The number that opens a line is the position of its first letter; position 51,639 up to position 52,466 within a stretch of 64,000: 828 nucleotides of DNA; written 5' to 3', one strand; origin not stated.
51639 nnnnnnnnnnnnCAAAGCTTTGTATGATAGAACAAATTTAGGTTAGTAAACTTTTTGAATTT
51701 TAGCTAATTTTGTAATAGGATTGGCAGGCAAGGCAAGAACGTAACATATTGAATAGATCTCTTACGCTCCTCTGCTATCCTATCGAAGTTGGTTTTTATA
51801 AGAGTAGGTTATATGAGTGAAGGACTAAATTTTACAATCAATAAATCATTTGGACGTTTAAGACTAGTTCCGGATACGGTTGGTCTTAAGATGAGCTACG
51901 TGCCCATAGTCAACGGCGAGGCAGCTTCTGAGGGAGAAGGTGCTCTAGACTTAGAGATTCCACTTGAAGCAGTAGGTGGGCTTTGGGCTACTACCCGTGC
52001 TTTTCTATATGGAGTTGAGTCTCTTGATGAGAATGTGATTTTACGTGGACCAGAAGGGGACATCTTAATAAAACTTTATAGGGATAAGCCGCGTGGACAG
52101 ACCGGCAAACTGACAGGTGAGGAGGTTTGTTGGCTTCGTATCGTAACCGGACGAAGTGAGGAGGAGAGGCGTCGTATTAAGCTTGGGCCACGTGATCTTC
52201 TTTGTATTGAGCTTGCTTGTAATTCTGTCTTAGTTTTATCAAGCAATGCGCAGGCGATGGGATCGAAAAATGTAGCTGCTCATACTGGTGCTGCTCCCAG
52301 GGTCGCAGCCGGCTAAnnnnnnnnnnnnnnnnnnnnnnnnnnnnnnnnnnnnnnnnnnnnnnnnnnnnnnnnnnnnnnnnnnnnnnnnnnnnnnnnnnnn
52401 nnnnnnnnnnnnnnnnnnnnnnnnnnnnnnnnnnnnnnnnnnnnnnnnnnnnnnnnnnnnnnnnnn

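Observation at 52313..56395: Class II lanthipeptide locus: ProcM-like LanM divergent from an NHLP-leader precursor, wedged between a type IV secretion block and uvrC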

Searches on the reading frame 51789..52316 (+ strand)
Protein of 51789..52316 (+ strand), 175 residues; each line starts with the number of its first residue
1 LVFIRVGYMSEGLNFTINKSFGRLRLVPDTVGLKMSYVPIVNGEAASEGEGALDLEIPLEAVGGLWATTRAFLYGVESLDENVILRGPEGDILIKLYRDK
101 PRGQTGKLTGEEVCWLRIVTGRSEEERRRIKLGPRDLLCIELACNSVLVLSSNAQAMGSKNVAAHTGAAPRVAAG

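Call 3: search_protein_families(library=pfam, proteins=[window:51789-52316:+], max_evalue=0.1)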
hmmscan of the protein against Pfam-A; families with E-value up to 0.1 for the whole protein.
window:51789-52316:+ (175 aa): 0 families

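Call 4: search_protein_families(library=ncbifam, proteins=[window:51789-52316:+], max_evalue=0.1)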
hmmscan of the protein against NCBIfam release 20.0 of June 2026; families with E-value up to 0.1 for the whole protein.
window:51789-52316:+ (175 aa): 0 families
